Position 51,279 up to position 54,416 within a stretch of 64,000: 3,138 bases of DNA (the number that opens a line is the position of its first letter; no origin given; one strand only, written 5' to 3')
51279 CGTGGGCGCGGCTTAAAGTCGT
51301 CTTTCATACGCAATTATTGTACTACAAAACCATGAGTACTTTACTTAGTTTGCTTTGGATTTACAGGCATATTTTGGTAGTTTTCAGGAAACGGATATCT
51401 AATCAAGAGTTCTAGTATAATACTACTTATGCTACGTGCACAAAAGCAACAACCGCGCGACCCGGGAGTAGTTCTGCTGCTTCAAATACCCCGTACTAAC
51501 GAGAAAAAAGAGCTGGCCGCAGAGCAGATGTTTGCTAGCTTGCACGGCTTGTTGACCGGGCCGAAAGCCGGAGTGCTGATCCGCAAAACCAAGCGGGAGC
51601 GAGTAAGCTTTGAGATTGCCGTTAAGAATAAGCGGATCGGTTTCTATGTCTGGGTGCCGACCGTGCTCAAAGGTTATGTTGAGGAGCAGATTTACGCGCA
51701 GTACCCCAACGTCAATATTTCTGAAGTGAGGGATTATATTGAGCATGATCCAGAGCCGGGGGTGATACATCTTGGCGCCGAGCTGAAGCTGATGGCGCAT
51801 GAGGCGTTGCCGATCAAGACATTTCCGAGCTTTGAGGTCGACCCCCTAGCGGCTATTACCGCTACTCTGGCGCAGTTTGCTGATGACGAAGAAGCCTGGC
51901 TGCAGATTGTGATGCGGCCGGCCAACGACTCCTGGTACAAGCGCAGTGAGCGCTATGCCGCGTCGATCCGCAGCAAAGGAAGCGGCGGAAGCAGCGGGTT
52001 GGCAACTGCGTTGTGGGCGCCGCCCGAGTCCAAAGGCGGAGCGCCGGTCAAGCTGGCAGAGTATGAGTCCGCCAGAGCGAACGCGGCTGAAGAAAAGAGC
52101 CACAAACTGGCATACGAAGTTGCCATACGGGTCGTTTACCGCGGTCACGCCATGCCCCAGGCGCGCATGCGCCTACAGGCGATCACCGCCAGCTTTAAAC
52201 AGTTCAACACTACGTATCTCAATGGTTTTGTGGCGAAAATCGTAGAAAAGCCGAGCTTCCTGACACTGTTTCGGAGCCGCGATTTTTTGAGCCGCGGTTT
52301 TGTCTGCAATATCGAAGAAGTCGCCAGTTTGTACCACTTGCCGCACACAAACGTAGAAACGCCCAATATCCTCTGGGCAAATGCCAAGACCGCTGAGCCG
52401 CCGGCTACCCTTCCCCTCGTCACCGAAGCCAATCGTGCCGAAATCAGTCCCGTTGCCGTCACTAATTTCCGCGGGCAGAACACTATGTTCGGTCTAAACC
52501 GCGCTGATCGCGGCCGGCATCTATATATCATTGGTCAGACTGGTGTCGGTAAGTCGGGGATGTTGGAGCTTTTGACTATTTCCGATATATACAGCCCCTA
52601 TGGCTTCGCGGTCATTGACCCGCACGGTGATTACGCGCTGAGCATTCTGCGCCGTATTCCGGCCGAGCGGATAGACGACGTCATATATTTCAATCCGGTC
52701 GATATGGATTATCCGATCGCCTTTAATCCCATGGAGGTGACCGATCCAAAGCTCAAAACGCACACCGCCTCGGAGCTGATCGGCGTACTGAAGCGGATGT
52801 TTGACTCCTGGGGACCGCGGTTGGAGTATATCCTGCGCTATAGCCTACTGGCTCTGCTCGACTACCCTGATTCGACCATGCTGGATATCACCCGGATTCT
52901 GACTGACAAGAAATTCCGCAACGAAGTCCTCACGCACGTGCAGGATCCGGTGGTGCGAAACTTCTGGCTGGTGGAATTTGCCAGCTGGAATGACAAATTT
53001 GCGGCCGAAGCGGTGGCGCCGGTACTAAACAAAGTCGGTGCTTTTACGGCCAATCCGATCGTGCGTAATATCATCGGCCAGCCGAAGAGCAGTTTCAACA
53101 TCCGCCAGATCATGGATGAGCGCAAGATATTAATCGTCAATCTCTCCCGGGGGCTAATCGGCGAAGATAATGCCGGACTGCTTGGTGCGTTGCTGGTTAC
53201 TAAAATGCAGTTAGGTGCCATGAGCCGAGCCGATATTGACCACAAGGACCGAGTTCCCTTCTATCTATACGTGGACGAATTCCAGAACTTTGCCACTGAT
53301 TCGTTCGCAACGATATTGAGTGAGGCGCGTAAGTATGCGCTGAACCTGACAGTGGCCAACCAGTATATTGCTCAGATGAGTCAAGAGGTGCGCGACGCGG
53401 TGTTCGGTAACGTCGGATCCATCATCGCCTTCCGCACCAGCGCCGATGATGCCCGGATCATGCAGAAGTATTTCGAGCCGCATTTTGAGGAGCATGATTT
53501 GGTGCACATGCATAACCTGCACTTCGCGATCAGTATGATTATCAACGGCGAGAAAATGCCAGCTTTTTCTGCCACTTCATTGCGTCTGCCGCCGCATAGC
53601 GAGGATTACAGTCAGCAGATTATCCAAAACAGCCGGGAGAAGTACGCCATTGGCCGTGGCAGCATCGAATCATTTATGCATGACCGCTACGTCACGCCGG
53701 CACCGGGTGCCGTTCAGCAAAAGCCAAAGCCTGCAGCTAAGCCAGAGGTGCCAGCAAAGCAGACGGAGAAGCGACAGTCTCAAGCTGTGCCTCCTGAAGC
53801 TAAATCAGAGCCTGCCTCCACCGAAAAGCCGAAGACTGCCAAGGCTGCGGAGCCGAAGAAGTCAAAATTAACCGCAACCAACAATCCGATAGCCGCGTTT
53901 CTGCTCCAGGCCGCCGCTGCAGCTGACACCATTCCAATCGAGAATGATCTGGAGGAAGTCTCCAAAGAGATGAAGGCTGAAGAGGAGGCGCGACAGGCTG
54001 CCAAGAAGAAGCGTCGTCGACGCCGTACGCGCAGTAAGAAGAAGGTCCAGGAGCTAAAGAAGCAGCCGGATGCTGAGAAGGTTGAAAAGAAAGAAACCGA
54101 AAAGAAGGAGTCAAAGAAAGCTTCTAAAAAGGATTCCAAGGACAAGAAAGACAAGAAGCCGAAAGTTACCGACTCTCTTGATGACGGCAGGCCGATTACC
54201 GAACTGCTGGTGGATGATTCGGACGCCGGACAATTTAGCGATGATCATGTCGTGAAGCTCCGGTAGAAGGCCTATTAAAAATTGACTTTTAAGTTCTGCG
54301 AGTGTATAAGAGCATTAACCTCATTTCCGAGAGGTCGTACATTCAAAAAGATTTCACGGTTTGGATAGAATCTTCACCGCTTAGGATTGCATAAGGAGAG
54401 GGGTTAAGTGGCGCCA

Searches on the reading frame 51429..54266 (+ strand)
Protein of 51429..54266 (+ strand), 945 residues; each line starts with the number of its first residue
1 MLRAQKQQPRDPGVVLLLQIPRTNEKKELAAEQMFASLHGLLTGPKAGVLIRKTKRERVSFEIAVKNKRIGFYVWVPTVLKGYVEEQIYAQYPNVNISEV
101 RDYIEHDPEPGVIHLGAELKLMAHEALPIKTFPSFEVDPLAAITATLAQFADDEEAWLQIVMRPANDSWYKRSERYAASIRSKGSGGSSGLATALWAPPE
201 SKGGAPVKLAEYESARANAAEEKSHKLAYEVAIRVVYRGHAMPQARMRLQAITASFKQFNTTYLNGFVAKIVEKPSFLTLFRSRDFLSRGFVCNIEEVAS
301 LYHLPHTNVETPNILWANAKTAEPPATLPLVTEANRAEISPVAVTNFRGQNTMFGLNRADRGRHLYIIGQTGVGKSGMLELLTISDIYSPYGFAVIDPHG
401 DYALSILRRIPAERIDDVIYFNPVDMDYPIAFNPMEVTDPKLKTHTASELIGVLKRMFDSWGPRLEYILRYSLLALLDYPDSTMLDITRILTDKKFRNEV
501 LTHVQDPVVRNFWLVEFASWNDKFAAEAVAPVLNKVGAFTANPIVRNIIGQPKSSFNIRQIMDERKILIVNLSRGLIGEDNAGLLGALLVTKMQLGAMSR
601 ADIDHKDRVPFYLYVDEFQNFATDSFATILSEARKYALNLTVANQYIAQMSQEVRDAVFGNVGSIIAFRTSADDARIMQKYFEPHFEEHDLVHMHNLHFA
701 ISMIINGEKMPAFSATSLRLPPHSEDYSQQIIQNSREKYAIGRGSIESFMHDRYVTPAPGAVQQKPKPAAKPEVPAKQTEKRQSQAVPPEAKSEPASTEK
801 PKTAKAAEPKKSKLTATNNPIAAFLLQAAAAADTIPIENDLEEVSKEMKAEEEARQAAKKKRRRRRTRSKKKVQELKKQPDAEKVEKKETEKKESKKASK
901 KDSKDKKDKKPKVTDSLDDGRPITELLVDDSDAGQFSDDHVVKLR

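Call 12: search_protein_families(library=pfam, proteins=[window:51429-54266:+], max_evalue=0.001)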
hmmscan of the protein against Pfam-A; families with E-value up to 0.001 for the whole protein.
window:51429-54266:+ (945 aa): 3 families
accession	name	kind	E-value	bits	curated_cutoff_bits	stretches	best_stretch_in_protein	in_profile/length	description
PF01935.23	DUF87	-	4.9e-08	33.8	23.2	1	362-573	23-202/220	Helicase HerA, central domain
PF10412.15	TrwB_AAD_bind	-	4.8e-05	22.9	20.5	1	362-672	15-312/387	Type IV secretion-system coupling protein DNA-binding domain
PF12696.13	TraG-D_C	-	0.00034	21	22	1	610-671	1-67/126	TraM recognition site of TraD and TraG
